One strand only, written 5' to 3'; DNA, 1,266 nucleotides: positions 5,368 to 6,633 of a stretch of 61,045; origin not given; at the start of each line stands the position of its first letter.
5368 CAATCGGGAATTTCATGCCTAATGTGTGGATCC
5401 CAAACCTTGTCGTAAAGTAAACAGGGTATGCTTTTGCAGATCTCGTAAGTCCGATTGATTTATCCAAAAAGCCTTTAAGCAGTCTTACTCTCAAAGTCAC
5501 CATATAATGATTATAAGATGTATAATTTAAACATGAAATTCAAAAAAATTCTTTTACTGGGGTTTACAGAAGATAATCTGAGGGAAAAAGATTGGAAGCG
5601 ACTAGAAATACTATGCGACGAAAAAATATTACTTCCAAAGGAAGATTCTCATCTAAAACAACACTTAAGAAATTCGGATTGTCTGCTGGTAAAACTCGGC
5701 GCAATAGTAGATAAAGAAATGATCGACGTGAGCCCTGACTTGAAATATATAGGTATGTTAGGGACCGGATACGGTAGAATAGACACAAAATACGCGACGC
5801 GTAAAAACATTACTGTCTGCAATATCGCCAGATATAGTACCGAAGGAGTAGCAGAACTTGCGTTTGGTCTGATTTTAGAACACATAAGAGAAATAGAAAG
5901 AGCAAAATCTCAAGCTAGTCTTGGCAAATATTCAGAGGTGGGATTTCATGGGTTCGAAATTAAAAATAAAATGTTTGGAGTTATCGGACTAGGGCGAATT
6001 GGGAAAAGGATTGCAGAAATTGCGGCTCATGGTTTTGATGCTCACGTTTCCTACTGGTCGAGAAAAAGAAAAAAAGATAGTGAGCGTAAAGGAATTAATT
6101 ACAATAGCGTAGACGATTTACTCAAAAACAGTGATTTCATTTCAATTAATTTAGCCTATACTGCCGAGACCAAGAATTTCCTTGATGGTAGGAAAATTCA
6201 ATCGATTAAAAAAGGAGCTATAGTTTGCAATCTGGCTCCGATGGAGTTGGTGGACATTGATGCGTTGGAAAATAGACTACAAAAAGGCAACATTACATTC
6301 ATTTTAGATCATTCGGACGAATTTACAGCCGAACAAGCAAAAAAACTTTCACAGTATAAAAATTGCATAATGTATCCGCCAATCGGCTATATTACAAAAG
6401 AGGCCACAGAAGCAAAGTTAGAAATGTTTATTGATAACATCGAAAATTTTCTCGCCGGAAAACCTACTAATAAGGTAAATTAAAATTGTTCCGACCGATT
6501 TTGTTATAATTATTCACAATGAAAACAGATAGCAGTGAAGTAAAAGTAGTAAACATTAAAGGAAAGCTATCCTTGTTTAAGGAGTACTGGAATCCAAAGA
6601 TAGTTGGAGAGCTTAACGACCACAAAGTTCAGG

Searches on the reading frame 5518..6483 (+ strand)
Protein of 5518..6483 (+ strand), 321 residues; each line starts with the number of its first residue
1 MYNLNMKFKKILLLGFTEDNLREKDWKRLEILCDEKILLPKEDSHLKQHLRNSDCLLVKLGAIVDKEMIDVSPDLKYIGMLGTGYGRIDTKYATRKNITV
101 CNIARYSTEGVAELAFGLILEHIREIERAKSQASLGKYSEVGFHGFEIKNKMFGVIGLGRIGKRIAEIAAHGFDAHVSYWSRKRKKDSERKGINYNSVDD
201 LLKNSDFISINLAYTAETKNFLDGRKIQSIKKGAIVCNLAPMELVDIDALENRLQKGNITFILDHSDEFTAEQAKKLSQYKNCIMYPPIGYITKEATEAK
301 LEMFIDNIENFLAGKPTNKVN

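Call 46: search_protein_families(library=pfam, proteins=[window:5518-6483:+])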
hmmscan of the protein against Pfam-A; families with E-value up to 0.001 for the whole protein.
window:5518-6483:+ (321 aa): 3 families
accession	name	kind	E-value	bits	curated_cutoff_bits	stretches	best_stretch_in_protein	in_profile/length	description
PF02826.25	2-Hacid_dh_C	-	1.8e-36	125.6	25.1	1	116-288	1-176/178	D-isomer specific 2-hydroxyacid dehydrogenase, NAD binding domain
PF00389.36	2-Hacid_dh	-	7e-23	81.2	24.6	1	34-321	21-134/134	D-isomer specific 2-hydroxyacid dehydrogenase, catalytic domain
PF03446.21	NAD_binding_2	-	5.4e-06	27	21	1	153-262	2-115/161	NAD binding domain of 6-phosphogluconate dehydrogenase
